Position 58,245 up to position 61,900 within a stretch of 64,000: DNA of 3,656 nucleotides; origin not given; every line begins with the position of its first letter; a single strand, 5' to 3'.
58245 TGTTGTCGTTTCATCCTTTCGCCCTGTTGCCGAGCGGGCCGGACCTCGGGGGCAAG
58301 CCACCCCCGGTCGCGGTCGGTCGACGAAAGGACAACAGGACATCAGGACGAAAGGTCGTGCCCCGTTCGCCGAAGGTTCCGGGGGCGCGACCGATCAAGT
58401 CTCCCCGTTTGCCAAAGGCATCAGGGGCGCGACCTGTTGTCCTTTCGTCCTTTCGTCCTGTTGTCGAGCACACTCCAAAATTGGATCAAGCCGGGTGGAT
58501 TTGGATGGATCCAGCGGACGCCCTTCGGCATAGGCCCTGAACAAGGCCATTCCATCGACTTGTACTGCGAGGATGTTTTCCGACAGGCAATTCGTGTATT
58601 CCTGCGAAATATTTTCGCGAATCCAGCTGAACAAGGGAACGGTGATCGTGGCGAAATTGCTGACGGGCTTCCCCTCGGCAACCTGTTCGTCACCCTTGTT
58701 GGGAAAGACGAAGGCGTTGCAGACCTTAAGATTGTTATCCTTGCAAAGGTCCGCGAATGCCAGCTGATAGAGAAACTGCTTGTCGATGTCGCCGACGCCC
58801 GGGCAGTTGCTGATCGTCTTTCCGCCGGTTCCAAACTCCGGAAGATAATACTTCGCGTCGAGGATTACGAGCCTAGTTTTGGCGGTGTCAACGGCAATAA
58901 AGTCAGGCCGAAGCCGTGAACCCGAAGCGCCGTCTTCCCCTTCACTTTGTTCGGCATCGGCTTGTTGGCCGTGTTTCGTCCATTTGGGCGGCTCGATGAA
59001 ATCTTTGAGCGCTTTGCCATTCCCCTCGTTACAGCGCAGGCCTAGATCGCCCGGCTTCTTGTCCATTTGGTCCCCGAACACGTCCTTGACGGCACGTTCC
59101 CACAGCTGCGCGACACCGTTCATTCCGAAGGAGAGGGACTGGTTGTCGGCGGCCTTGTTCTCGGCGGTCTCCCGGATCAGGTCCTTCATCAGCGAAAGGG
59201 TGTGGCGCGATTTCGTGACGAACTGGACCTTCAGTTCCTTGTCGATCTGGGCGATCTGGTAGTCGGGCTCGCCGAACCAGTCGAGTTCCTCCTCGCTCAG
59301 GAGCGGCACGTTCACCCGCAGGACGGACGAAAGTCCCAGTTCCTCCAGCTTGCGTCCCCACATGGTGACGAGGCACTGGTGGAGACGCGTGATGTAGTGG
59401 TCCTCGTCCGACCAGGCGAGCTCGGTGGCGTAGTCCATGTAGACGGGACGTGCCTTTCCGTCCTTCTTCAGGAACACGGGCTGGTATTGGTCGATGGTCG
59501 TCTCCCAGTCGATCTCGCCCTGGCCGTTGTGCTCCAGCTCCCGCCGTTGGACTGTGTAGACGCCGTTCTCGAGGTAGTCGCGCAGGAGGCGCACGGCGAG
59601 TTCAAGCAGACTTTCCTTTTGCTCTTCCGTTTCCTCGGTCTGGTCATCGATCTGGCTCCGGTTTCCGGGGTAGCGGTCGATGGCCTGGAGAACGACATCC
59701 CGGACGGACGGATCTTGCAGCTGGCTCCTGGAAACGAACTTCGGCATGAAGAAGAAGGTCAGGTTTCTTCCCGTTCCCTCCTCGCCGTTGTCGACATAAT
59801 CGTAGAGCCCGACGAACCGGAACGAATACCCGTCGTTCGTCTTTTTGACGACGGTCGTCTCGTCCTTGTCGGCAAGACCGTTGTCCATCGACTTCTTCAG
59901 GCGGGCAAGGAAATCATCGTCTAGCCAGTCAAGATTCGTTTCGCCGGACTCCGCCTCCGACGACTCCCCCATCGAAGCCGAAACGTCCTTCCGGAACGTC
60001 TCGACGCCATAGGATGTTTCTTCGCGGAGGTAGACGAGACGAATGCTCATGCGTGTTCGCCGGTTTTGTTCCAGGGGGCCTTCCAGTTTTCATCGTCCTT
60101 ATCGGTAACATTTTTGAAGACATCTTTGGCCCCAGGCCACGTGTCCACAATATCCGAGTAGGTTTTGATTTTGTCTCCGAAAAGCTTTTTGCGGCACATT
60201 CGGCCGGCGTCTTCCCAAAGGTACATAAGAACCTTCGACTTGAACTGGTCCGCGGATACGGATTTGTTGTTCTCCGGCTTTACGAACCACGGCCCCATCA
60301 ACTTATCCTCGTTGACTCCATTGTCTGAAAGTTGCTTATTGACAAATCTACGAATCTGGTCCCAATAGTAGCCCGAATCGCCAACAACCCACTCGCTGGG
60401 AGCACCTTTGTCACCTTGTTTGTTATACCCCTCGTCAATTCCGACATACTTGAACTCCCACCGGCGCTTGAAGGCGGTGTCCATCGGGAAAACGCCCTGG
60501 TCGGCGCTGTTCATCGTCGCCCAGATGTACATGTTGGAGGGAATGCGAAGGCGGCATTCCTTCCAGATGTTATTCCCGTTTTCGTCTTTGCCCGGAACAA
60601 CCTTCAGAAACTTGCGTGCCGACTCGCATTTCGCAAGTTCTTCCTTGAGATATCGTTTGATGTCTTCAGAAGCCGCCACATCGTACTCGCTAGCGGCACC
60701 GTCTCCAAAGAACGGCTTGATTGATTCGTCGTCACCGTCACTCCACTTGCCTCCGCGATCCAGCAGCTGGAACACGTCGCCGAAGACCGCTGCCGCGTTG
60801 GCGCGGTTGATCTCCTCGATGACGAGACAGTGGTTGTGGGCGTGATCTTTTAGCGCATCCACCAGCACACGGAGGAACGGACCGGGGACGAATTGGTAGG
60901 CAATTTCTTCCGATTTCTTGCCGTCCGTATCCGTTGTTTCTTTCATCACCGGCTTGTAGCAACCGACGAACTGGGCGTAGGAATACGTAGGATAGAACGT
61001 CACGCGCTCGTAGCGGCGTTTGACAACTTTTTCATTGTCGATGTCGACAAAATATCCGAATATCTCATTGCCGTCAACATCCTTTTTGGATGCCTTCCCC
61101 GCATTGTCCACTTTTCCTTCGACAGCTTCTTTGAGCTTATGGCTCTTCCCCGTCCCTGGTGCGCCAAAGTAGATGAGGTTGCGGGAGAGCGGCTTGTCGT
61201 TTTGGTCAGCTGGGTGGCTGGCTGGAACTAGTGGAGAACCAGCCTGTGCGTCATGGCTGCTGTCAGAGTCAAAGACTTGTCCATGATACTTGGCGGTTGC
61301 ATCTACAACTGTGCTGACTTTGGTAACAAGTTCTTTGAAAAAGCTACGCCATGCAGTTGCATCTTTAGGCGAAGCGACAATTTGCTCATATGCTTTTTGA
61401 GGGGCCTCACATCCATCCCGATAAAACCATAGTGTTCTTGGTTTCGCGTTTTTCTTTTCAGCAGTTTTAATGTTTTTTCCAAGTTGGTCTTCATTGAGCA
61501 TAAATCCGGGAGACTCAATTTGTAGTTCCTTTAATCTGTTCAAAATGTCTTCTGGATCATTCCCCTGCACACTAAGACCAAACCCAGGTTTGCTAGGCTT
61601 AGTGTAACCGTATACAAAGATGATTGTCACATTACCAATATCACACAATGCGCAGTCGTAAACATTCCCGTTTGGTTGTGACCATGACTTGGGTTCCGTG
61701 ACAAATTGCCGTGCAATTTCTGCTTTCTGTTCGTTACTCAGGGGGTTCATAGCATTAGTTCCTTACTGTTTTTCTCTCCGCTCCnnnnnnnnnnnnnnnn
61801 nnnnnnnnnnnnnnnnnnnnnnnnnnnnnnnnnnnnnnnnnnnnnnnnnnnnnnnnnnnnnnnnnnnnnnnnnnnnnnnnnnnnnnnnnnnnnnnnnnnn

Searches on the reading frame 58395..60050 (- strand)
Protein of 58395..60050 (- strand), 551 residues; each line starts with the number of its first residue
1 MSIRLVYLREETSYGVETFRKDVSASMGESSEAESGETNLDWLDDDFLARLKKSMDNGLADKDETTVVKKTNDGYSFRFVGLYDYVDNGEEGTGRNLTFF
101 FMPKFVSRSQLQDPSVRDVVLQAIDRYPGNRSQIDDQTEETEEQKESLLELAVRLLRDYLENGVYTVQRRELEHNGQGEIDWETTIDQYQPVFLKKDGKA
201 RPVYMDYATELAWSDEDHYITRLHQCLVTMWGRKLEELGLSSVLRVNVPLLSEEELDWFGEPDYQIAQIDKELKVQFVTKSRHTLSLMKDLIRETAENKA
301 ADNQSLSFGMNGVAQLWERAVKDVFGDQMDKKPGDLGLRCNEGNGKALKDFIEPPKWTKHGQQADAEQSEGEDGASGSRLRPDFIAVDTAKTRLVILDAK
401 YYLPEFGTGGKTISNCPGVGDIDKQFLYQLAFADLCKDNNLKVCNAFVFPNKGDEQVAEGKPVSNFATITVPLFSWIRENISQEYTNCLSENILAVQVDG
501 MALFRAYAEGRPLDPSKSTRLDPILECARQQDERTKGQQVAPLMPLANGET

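Call 4: search_protein_families(library=pfam, proteins=[window:58395-60050:-], max_evalue=1)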
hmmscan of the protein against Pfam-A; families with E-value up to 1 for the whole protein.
window:58395-60050:- (551 aa): 1 family
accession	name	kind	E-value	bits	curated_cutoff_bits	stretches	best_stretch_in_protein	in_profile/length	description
PF09563.16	RE_LlaJI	-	2.4e-41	142.6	23.6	1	98-457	11-340/365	LlaJI restriction endonuclease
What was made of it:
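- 58395..60050 (-): LlaJI-type nuclease subunit (in the McrC position), overlapping the McrB-like gene by 4 nt. PF09563, E = 2.4e-41 (call 4)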

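Call 7: search_protein_families(library=ncbifam, proteins=[window:58395-60050:-], max_evalue=1)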
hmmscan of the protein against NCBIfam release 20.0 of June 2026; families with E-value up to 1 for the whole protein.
window:58395-60050:- (551 aa): 0 families

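Call 9: search_protein_families(library=padloc, proteins=[window:58395-60050:-], max_evalue=1)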
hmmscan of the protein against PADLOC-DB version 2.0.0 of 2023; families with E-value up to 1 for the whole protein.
window:58395-60050:- (551 aa): 2 families
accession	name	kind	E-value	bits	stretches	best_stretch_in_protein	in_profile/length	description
PDLC03447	REase_II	-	4.5e-44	149.3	1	103-460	96-448/490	Type II restriction enzyme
PDLC00789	Cyclase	-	0.012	13.1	1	8-46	60-99/261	oligonucleotide-cyclase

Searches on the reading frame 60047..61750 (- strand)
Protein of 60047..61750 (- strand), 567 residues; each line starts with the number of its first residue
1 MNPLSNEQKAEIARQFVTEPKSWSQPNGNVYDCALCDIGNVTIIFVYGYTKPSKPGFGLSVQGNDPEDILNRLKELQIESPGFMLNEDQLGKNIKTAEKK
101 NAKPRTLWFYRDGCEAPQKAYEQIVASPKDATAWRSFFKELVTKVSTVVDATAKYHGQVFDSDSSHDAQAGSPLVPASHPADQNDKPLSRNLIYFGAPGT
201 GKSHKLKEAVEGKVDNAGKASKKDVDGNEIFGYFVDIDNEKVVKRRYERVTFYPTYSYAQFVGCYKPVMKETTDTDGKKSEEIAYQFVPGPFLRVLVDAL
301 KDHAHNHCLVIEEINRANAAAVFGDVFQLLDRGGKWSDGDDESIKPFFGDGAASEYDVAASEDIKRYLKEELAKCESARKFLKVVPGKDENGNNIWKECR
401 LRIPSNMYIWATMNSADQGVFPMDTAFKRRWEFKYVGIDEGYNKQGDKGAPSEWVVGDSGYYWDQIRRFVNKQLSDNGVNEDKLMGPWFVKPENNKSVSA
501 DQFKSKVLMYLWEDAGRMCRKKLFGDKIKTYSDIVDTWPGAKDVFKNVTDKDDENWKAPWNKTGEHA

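Call 4: search_protein_families(library=pfam, proteins=[window:60047-61750:-], max_evalue=1)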
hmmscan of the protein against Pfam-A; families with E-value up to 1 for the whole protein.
window:60047-61750:- (567 aa): 1 family
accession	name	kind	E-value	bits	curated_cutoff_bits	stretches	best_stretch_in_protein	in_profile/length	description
PF07728.20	AAA_5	-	1.7e-05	25.3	22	1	246-430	27-138/139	AAA domain (dynein-related subfamily)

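Call 7: search_protein_families(library=ncbifam, proteins=[window:60047-61750:-], max_evalue=1)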
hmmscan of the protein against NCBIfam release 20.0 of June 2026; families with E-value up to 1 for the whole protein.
window:60047-61750:- (567 aa): 1 family
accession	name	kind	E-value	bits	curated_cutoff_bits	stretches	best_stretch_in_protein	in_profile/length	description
NF008457.0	PRK11331.1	equivalog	3.6e-10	39.2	637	2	244-337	224-307/459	5-methylcytosine-specific restriction enzyme subunit McrB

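Call 9: search_protein_families(library=padloc, proteins=[window:60047-61750:-], max_evalue=1)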
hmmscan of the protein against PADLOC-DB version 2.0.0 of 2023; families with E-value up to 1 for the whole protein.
window:60047-61750:- (567 aa): 2 families
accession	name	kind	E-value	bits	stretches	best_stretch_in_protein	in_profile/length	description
PDLC03448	REase_II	-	2.6e-65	219.1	2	278-537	594-835/857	Type II restriction enzyme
PDLC03547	REase_II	-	1e-37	128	2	246-337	291-378/585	Type II restriction enzyme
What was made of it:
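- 60047..61750 (-): McrB-like AAA+ (AAA_5) subunit, starting 84 nt downstream of the mini gene on the same strand. Calls 4, 7, 9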
